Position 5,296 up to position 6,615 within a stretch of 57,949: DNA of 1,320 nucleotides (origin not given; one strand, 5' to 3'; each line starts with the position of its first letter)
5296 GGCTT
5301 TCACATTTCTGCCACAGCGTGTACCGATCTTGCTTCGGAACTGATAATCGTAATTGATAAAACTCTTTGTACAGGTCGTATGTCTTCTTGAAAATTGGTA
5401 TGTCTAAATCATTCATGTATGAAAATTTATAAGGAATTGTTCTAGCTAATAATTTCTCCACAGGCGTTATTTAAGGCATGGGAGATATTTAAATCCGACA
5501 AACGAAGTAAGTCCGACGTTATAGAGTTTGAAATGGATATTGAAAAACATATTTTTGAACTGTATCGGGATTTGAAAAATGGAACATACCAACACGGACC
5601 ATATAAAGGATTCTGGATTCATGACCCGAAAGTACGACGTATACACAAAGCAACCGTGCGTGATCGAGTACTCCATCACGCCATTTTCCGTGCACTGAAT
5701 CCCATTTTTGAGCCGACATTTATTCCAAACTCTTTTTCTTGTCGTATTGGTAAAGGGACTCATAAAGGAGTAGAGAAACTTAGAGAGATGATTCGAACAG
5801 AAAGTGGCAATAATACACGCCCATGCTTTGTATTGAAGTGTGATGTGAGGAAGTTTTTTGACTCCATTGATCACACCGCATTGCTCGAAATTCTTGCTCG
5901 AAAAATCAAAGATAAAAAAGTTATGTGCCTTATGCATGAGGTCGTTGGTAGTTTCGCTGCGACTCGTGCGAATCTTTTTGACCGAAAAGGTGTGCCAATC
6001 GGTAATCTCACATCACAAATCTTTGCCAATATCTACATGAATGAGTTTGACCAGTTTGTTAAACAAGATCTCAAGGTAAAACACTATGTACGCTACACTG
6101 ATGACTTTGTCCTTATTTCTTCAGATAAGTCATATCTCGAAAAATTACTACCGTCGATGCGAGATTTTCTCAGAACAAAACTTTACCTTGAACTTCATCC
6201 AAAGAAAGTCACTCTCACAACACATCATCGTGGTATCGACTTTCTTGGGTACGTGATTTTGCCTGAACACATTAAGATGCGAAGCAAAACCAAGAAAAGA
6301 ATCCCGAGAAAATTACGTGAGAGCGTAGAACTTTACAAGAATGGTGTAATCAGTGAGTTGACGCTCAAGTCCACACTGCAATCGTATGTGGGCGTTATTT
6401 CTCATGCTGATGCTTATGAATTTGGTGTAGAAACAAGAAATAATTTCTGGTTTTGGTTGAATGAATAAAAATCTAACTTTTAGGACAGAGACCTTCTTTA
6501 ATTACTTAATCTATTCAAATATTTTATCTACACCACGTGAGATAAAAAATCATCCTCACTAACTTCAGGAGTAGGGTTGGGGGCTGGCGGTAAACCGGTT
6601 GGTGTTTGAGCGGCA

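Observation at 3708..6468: Complete diversity-generating retroelement with strictly adenine-specific VR/TR divergence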

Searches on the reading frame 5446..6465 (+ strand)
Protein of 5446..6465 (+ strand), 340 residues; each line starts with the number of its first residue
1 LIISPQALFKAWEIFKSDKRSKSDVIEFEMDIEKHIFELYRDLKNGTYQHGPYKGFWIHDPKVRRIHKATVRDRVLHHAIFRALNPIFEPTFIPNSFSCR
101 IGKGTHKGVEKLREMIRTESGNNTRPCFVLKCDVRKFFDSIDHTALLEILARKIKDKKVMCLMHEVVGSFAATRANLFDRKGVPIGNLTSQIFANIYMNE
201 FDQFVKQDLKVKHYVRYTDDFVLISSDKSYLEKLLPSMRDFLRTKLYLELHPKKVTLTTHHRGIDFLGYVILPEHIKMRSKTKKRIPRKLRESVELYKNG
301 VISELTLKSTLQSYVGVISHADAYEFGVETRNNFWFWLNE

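Call 6: search_protein_families(library=pfam, proteins=[window:5533-6465:+], max_evalue=0.1)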
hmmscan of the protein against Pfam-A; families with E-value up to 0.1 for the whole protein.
window:5533-6465:+ (311 aa): 1 family
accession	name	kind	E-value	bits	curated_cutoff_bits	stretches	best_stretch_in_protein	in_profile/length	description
PF00078.32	RVT_1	-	1.1e-27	97.6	29.6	1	33-242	8-205/205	Reverse transcriptase (RNA-dependent DNA polymerase)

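Call 7: search_protein_families(library=ncbifam, proteins=[window:5533-6465:+], max_evalue=0.1)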
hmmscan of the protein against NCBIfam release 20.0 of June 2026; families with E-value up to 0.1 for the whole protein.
window:5533-6465:+ (311 aa): 9 families
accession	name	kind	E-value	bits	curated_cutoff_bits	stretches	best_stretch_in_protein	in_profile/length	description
TIGR04416.1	group_II_RT_mat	equivalog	6.1e-47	160.4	300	1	3-263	32-297/353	group II intron reverse transcriptase/maturase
NF041747.1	Drt3a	equivalog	1.9e-23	83.5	200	1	94-254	107-285/412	antiviral reverse transcriptase Drt3a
NF041746.1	Drt2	equivalog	1.1e-19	70.9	390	2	150-277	220-356/416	antiviral reverse transcriptase Drt2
NF038233.2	retron_St85_RT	exception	2.3e-17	63.2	235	1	99-266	90-255/289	retron St85 family RNA-directed DNA polymerase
NF041748.1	Drt3b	equivalog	1.3e-07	30.8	350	1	100-219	176-307/647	antiviral reverse transcriptase Drt3b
NF041749.1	Drt4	equivalog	4.8e-07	29.1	450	1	98-228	137-266/489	antiviral reverse transcriptase Drt4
NF042941.1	Retron_TIR_antiphage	equivalog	7.8e-06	24.9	600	1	91-206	85-194/464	TIR domain-containing anti-phage reverse transcriptase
TIGR04499.1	abortive_AbiA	subfamily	1.8e-05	23.7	250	1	98-224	146-286/615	AbiA family abortive infection protein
NF041750.1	Drt5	equivalog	0.00046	19.3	550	1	99-228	128-250/484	antiviral reverse transcriptase Drt5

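Call 8: search_solved_structures(query=window:5533-6465:+, max_evalue=0.001, show_alignments=1)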
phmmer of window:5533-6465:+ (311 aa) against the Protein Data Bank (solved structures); distinct sequences matched with E-value up to 0.001: 15.
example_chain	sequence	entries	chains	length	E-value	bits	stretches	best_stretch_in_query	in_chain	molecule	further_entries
8ub7_A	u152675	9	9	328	4.6e-45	157.5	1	7-292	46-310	Reverse transcriptase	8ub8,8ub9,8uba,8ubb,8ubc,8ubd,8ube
6ar1_A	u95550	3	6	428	2.1e-24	89.7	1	5-266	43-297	GsI-IIC RT | Trt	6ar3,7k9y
5g2x_C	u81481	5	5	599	1.7e-22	83.4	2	4-224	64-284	GROUP II INTRON-ENCODED PROTEIN LTRA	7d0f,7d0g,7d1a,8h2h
5hhj_A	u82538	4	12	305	1.3e-20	77.2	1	19-243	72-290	Retron-type reverse transcriptase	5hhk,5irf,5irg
5hhl_A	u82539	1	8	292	4.7e-19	72.1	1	18-241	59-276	Retron-type reverse transcriptase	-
7uim_D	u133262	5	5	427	6.3e-19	71.6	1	19-243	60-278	Group II intron reverse transcriptase/maturase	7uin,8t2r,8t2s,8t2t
6me0_C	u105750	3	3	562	1.9e-16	63.5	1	13-266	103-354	Maturase reverse transcriptase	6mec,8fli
8bgj_A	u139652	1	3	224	4.8e-13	52.3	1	99-242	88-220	RNA-directed DNA polymerase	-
9d4s_A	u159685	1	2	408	2.5e-06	30.3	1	85-262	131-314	Group II intron-like 4 reverse transcriptase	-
9d5x_A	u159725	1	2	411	2.6e-06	30.2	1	85-262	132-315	Group II intron-like 4 reverse transcriptase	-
9z6y_A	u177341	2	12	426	3.3e-06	29.9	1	101-226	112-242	Drt3a reverse transcriptase protein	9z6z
9c0i_A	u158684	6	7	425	5.7e-06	29.1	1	150-274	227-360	Reverse transcriptase/maturase family protein | Antiviral reverse transcriptase Drt2 | RNA-dependent DNA polymerase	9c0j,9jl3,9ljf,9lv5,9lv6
9lje_A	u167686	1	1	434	6e-06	29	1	150-274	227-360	RNA-dependent DNA polymerase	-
9ioa_A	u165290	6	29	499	2.4e-05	27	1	31-271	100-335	RNA-dependent DNA polymerase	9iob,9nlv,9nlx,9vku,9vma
9lv7_A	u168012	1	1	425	0.00075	22.1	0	150-274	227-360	Antiviral reverse transcriptase Drt2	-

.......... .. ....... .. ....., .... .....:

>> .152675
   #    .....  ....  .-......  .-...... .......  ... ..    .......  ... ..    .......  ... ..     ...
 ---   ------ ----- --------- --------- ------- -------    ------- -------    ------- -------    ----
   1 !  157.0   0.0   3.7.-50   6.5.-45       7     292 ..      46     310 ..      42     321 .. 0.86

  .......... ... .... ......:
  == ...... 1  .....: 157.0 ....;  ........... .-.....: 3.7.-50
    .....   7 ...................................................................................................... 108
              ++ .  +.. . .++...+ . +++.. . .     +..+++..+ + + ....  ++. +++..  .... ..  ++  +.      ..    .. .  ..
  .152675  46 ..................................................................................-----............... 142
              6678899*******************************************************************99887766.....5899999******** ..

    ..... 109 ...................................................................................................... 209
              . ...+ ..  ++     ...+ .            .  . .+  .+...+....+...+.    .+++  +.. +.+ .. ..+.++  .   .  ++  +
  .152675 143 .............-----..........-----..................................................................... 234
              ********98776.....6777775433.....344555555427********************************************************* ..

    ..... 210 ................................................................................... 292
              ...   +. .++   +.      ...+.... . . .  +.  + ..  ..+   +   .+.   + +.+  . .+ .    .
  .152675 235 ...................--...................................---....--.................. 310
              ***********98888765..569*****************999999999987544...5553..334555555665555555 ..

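Call 69: find_related_loci(query=window:5446-6465:+, collection=metagenome_contigs, flank=3500)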
Query window:5446-6465:+ (340 aa) in metagenome_contigs; peptide patterns used: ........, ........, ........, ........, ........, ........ (x = any residue, [..] = any of these).
600 stretches matched a pattern (row limit reached: there are more); 551 encode a relative of the query (tblastn E <= 1e-3); the best 80 are kept; 80 distinct loci.
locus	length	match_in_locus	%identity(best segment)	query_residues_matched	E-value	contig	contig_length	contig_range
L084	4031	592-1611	71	1-340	0e+0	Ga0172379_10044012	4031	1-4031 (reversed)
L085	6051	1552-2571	70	1-340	9e-175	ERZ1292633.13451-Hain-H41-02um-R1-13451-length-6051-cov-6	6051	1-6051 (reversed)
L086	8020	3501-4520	70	1-340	6e-172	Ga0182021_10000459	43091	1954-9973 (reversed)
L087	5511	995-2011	67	2-340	4e-164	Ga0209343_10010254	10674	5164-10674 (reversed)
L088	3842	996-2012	67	2-340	1e-169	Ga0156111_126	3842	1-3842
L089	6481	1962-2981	66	1-340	2e-158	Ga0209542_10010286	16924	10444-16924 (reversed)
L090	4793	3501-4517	65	2-340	4e-156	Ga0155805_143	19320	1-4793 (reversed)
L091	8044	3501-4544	61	1-336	1e-147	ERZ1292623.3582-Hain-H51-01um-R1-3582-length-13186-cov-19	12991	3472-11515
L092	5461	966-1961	61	1-335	6e-149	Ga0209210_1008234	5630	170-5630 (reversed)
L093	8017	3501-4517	67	2-340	3e-158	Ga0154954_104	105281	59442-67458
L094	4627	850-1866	58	2-340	6e-146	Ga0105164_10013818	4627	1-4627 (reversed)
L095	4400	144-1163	60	1-340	2e-146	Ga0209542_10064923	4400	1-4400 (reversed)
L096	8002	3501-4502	61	2-335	4e-143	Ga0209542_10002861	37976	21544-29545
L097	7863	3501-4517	60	2-340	6e-142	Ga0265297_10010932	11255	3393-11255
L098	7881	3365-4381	58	2-340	2e-141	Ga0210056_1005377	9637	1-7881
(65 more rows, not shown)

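Call 89: search_protein_families(library=phrogs, proteins=[window:5446-6465:+], max_evalue=0.001)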
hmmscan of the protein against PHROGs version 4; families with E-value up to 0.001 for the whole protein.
window:5446-6465:+ (340 aa): 2 families
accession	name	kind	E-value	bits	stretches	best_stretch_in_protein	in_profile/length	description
phrog_1423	-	DNA, RNA and nucleotide metabolism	1.7e-115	388.3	1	2-326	106-430/1040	Reverse transcriptase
phrog_2825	-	DNA, RNA and nucleotide metabolism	8.5e-15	55.7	1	128-322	111-297/336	polymerase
